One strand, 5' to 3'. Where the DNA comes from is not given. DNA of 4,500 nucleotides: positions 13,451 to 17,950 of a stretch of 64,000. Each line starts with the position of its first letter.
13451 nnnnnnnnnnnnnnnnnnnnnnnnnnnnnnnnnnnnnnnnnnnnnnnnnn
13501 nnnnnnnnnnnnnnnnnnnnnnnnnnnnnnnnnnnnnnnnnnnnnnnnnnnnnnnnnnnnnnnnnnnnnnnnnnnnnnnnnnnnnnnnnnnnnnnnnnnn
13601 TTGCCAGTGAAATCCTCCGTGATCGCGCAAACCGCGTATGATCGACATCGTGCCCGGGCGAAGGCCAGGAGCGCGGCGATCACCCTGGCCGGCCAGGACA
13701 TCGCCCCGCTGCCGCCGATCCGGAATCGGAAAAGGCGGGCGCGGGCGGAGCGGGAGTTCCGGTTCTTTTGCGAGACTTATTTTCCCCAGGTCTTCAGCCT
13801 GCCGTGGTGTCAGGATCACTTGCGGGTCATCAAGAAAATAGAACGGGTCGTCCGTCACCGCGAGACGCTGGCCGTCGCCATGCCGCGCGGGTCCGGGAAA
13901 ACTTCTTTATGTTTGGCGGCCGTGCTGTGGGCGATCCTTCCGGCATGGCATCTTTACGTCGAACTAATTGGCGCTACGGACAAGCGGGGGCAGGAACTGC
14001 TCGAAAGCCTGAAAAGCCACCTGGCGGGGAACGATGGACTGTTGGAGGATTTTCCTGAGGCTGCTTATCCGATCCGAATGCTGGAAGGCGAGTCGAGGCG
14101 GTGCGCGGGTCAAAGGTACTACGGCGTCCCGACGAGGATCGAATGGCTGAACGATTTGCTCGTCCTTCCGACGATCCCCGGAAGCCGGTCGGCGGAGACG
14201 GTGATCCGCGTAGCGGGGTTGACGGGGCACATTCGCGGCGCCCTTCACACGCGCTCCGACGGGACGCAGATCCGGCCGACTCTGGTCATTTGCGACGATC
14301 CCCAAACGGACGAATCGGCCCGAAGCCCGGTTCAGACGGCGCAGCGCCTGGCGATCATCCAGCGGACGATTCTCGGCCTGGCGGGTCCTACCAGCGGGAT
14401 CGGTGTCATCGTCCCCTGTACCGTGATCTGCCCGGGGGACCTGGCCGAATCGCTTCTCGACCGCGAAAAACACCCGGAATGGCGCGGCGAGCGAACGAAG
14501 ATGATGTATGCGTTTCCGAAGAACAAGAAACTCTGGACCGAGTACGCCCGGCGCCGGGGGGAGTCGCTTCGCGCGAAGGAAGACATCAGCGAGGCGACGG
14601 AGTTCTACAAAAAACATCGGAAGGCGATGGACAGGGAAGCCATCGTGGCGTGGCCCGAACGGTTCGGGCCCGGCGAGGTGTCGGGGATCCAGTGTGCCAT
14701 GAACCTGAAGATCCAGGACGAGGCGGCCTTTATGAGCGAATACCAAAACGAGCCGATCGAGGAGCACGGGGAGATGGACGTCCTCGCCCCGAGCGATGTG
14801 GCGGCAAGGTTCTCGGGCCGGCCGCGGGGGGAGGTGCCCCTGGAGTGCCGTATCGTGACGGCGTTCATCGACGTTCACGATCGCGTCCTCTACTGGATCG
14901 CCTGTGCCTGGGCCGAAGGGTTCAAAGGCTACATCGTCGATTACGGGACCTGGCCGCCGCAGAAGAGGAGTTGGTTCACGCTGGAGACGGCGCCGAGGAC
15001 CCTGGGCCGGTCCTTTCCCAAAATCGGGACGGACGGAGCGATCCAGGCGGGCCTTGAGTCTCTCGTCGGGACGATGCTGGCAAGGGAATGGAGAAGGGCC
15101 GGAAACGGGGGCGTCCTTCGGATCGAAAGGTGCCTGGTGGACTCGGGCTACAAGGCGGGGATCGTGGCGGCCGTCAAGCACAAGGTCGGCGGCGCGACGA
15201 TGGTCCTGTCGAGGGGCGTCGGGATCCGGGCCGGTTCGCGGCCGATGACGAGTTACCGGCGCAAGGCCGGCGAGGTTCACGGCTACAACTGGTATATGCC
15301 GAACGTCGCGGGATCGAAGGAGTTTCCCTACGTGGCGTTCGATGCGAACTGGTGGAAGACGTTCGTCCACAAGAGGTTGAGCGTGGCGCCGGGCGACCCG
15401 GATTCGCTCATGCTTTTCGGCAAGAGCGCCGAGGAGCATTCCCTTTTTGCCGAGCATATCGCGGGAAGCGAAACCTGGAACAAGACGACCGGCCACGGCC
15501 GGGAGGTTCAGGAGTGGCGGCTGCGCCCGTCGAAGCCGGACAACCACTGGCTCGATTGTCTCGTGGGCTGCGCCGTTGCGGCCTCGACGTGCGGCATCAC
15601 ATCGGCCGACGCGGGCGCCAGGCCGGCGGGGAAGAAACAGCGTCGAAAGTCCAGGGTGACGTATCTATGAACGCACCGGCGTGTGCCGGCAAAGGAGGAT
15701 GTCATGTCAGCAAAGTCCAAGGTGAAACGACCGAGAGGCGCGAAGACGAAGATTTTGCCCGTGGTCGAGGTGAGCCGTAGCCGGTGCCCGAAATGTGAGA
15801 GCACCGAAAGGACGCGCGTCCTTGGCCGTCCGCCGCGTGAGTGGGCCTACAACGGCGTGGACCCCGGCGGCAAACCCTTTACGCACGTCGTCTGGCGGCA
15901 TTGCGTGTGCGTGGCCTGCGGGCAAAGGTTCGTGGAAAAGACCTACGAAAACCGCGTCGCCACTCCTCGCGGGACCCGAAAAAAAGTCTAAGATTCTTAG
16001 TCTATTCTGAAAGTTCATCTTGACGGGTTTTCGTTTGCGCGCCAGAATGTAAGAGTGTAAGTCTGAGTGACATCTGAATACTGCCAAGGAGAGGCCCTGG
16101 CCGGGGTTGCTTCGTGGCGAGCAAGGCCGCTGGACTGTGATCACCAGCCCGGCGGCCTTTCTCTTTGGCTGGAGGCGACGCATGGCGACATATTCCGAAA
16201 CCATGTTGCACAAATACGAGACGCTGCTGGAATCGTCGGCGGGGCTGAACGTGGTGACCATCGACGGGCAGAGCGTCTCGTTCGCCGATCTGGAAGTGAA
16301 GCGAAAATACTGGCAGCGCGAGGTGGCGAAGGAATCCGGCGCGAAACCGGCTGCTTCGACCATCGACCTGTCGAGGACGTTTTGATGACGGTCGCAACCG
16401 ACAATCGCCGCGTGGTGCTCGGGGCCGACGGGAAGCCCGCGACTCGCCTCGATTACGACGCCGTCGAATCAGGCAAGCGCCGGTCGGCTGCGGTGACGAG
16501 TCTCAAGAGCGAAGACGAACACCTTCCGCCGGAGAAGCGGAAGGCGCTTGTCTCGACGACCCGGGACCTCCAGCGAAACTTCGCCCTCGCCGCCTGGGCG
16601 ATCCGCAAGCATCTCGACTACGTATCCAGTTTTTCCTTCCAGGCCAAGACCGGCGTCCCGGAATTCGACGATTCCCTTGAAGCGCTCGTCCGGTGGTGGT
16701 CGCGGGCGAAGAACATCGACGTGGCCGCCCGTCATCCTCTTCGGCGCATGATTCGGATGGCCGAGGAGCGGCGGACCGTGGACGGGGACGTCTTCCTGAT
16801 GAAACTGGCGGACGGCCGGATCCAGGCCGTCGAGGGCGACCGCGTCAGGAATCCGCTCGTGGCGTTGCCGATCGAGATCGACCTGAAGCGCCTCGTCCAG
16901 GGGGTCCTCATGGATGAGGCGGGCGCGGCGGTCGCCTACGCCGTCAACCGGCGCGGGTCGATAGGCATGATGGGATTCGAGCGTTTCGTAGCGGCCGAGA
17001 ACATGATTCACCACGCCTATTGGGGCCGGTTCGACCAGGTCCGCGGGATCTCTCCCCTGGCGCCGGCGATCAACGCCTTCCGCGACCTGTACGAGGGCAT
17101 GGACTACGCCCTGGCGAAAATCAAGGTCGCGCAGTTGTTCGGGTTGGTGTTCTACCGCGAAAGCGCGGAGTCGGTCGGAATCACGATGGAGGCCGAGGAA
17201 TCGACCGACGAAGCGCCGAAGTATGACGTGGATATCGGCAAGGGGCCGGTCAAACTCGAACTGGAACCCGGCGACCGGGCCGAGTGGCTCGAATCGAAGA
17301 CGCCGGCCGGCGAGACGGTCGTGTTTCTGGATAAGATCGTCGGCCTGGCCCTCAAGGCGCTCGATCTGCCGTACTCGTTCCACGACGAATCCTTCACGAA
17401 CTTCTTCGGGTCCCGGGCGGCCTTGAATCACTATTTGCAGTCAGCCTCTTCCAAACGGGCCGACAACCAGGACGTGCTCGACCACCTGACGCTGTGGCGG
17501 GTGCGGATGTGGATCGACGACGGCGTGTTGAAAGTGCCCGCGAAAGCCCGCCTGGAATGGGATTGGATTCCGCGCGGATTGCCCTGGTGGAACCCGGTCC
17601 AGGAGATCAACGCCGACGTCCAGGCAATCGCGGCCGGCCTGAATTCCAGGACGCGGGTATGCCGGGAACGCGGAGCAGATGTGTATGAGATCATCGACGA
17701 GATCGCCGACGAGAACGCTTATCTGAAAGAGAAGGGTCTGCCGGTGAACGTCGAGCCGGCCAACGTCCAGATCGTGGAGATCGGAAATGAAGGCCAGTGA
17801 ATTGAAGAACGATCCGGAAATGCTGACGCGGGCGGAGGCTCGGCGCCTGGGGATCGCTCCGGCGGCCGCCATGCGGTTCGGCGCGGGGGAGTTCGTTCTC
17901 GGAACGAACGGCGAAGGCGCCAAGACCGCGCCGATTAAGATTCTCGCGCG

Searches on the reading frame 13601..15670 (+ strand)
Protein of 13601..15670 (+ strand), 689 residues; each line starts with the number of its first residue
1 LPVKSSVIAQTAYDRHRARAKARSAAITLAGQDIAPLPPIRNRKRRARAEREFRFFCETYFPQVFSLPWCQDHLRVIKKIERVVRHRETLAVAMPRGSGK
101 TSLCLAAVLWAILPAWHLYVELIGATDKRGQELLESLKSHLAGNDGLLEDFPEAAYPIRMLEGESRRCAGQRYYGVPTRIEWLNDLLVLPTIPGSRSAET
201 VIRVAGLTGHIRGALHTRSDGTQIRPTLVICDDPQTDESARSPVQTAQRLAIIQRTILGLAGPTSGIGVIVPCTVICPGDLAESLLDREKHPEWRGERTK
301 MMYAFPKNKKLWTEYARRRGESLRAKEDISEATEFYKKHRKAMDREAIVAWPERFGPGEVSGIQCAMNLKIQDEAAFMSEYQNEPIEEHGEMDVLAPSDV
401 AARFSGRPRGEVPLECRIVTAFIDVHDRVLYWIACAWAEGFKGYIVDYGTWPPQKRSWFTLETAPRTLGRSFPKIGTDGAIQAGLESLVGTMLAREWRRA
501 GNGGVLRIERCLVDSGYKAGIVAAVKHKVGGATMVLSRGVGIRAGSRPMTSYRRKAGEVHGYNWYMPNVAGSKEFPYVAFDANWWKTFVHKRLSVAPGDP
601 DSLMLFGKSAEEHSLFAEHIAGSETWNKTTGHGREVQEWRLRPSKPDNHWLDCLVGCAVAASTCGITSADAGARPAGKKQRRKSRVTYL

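Call 8: search_protein_families(library=ncbifam, proteins=[window:13601-15670:+], max_evalue=0.01)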
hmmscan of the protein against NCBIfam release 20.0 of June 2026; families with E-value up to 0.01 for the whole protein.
window:13601-15670:+ (689 aa): 0 families

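Call 35: search_protein_families(library=pfam, proteins=[window:13601-15670:+], max_evalue=0.001)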
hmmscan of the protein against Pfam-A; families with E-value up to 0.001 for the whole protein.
window:13601-15670:+ (689 aa): 1 family
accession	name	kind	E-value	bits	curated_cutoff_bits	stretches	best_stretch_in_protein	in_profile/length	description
PF20454.4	GpA_nuclease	-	5.2e-14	52.6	22.5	1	377-667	40-290/294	Terminase large subunit gpA, endonuclease domain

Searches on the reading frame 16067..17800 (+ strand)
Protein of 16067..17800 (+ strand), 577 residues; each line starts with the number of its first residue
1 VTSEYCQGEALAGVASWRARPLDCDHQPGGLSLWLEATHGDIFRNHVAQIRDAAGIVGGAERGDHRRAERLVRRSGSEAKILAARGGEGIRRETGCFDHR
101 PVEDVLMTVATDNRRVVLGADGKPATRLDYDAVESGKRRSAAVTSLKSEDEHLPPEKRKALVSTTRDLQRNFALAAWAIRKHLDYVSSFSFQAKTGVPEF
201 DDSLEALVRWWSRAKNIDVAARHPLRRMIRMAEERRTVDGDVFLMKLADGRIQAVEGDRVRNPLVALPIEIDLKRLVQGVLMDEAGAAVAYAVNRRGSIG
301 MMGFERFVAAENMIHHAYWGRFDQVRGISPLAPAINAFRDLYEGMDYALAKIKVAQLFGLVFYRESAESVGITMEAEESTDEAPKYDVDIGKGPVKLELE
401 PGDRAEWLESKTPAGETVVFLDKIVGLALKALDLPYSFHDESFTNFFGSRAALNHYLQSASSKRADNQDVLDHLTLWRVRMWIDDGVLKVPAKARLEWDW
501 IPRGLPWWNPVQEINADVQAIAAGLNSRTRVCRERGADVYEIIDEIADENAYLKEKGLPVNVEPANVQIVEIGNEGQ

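Call 8: search_protein_families(library=ncbifam, proteins=[window:16067-17800:+], max_evalue=0.01)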
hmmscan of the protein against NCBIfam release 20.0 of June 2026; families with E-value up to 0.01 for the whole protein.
window:16067-17800:+ (577 aa): 1 family
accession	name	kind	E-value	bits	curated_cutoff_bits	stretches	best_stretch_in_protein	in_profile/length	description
TIGR01539.1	portal_lambda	equivalog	7.8e-24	84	172.7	1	137-561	5-455/457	phage portal protein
